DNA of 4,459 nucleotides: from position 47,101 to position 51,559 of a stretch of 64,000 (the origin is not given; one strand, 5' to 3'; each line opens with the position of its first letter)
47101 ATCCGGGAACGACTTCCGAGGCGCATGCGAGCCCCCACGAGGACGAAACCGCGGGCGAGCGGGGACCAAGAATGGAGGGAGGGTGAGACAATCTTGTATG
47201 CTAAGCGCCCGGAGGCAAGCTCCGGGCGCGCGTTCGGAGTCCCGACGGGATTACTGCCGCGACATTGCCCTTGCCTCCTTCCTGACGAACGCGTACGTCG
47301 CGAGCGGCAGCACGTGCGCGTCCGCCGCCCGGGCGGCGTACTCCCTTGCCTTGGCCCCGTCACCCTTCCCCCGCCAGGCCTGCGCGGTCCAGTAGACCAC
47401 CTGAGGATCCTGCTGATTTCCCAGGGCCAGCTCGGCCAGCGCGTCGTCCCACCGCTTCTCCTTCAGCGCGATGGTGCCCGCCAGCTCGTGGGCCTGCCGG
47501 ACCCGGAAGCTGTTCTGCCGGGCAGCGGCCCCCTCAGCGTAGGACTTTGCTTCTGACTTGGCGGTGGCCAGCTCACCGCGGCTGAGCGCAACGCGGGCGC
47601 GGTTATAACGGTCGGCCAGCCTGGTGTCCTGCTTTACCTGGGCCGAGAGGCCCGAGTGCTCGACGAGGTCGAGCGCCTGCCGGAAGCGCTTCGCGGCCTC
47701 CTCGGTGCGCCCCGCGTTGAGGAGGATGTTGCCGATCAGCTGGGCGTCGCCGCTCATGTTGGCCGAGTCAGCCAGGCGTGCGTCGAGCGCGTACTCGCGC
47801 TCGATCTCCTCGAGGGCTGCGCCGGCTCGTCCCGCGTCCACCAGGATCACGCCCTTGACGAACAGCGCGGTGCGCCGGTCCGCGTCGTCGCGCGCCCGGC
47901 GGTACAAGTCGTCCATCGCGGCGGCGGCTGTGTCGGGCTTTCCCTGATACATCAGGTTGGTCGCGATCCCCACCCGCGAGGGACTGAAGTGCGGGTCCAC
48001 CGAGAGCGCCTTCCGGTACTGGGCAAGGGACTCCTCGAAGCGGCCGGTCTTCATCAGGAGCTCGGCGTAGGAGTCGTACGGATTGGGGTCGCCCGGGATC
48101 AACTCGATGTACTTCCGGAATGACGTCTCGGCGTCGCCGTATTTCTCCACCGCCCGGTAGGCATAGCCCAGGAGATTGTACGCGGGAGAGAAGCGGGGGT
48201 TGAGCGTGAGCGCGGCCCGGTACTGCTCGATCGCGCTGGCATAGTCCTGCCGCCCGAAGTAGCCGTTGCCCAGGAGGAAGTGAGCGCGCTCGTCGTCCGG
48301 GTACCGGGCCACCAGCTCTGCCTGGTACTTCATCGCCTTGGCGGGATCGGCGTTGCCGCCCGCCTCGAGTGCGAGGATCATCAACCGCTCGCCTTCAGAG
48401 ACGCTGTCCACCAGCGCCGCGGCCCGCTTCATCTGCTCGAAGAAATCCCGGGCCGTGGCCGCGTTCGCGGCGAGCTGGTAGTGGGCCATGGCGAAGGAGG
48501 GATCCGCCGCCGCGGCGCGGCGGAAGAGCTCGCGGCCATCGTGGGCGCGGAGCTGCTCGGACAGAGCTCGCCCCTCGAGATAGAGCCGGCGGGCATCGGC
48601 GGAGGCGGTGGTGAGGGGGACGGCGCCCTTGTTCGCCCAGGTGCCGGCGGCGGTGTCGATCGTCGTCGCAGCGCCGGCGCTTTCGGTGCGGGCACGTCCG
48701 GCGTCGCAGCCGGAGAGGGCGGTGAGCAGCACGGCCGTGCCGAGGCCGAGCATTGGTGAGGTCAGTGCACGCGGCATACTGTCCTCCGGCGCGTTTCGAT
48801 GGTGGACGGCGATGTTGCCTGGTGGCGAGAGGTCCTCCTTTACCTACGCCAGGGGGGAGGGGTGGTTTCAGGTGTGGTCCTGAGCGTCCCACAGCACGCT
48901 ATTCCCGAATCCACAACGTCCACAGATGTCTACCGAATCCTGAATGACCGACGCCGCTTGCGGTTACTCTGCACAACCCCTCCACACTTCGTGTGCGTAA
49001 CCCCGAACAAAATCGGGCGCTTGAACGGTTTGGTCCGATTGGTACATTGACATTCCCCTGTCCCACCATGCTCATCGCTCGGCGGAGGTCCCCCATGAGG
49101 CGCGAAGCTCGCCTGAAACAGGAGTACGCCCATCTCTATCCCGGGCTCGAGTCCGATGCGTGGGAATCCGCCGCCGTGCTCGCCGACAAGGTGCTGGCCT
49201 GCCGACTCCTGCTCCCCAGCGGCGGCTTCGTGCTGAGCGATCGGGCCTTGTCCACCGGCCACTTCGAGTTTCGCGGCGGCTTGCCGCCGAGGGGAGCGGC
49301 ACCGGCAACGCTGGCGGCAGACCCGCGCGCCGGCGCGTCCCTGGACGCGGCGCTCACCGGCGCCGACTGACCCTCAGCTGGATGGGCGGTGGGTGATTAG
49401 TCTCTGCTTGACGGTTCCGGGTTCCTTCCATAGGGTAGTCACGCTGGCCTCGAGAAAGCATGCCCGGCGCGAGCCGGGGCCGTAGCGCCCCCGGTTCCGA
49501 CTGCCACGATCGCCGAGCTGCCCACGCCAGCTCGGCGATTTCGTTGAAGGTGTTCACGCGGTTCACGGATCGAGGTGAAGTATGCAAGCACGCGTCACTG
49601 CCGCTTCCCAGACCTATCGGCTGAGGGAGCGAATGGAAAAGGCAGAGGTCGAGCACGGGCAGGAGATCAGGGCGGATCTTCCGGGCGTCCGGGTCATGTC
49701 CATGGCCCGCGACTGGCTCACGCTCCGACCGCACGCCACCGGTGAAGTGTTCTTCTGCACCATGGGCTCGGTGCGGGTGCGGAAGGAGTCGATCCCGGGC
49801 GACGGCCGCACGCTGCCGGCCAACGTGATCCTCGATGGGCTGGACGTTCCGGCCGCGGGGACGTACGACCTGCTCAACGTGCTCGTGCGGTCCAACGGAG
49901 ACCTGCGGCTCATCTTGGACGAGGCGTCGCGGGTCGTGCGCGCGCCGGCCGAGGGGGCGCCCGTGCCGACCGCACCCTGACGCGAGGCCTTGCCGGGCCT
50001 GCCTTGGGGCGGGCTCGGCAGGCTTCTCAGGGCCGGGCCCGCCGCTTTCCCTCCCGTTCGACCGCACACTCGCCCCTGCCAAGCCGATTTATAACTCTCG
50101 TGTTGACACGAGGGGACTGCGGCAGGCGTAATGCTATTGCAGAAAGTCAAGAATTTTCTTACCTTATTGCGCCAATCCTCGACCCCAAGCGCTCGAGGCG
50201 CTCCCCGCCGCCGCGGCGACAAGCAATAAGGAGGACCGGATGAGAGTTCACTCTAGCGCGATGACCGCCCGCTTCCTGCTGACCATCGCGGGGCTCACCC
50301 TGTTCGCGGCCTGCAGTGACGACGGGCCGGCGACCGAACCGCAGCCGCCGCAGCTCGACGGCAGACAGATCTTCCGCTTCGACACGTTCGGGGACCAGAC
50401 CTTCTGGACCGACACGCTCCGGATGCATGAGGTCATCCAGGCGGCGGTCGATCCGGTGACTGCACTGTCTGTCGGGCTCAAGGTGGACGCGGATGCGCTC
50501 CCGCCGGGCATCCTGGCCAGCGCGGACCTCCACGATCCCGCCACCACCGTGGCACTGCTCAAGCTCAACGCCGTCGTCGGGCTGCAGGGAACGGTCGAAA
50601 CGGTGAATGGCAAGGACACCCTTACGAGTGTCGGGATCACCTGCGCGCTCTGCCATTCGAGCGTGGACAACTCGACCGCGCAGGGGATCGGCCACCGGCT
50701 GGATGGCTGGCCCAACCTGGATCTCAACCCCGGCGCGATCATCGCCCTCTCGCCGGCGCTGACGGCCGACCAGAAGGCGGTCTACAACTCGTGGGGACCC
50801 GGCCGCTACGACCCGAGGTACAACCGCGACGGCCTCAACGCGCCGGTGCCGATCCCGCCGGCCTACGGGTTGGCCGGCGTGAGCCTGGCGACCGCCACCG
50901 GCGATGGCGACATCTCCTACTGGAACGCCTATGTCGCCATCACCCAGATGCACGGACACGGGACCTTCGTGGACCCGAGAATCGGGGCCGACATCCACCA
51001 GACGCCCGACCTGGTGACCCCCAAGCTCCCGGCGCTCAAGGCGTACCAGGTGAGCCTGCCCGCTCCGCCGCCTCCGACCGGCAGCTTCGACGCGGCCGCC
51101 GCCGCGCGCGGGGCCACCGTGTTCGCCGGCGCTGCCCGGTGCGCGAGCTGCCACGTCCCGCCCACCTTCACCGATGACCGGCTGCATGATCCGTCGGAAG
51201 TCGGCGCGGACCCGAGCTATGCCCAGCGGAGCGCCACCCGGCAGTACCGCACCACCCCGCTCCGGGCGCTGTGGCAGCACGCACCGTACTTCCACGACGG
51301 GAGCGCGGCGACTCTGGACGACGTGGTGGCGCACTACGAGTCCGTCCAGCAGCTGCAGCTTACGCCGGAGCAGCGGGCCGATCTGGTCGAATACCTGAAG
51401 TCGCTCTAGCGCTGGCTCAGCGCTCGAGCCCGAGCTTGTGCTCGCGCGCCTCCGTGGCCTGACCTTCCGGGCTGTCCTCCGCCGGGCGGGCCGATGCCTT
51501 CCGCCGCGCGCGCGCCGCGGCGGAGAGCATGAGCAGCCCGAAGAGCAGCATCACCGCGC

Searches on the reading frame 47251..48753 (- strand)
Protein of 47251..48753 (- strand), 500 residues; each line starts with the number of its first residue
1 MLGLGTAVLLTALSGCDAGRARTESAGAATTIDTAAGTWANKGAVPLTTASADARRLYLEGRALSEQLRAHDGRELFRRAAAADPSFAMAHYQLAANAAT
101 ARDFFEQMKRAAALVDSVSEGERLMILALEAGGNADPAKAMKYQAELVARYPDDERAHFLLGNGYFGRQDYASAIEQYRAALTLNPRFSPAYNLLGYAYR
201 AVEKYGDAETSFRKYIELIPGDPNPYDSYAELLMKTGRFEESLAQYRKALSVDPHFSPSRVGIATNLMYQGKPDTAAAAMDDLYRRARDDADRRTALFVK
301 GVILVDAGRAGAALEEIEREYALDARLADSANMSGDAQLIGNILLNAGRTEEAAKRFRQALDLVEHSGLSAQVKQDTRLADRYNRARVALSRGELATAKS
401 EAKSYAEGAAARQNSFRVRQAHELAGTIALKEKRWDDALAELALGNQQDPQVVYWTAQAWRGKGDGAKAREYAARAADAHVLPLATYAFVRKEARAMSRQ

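Call 61: search_protein_families(library=pfam, proteins=[window:47251-48753:-], max_evalue=0.0001)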
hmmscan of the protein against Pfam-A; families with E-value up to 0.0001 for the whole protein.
window:47251-48753:- (500 aa): 13 families
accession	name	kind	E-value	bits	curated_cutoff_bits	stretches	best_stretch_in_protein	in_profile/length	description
PF07719.23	TPR_2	-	3.3e-22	77.1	27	1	156-187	2-33/34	Tetratricopeptide repeat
PF13432.12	TPR_16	-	9.5e-21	74.3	32.7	2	160-223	2-65/65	Tetratricopeptide repeat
PF00515.34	TPR_1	-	1.3e-20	72.7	27.8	1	156-188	2-34/34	Tetratricopeptide repeat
PF13414.12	TPR_11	-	2.1e-18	66.1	26.8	1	162-199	1-38/42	TPR repeat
PF13181.12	TPR_8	-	6.8e-17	60.6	25.7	0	190-220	2-32/34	Tetratricopeptide repeat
PF13431.12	TPR_17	-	8.5e-15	54.2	24.4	0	178-209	2-33/34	Tetratricopeptide repeat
PF13428.12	TPR_14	-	3.8e-12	46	23.5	0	157-196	3-42/44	Tetratricopeptide repeat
PF14559.12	TPR_19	-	4.2e-11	43.4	25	0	233-293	1-61/68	Tetratricopeptide repeat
PF12895.13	ANAPC3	-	4.4e-09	36.9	27.2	0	145-214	13-81/82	Anaphase-promoting complex, cyclosome, subunit 3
PF13176.12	TPR_7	-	5.2e-09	35.9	27.9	0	339-366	4-31/36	Tetratricopeptide repeat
PF13424.12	TPR_12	-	9e-09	35.8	30.1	0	300-364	9-75/77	Tetratricopeptide repeat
PF23914.1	TPR_CcmH_CycH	-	4.4e-08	33.5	42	0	132-190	98-156/158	Cytochrome c-type biogenesis protein H TPR domain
PF24575.1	TPR_Slam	-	6.8e-07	30.1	35.2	0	230-277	54-101/104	Surface lipoprotein assembly modifier, N-terminal TPR repeats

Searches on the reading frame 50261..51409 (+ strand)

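Call 61: search_protein_families(library=pfam, proteins=[window:50261-51409:+], max_evalue=0.0001)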
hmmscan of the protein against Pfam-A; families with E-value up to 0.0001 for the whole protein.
window:50261-51409:+ (382 aa): 2 families
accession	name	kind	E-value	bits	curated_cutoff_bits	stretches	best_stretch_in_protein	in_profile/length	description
PF00034.26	Cytochrom_C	-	1.9e-06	29.5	21.3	1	281-382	1-89/90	Cytochrome c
PF21419.2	RoxA-like_Cyt-c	-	1.3e-05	25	26.7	1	329-356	2-29/39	RoxA-like, cytochrome c-like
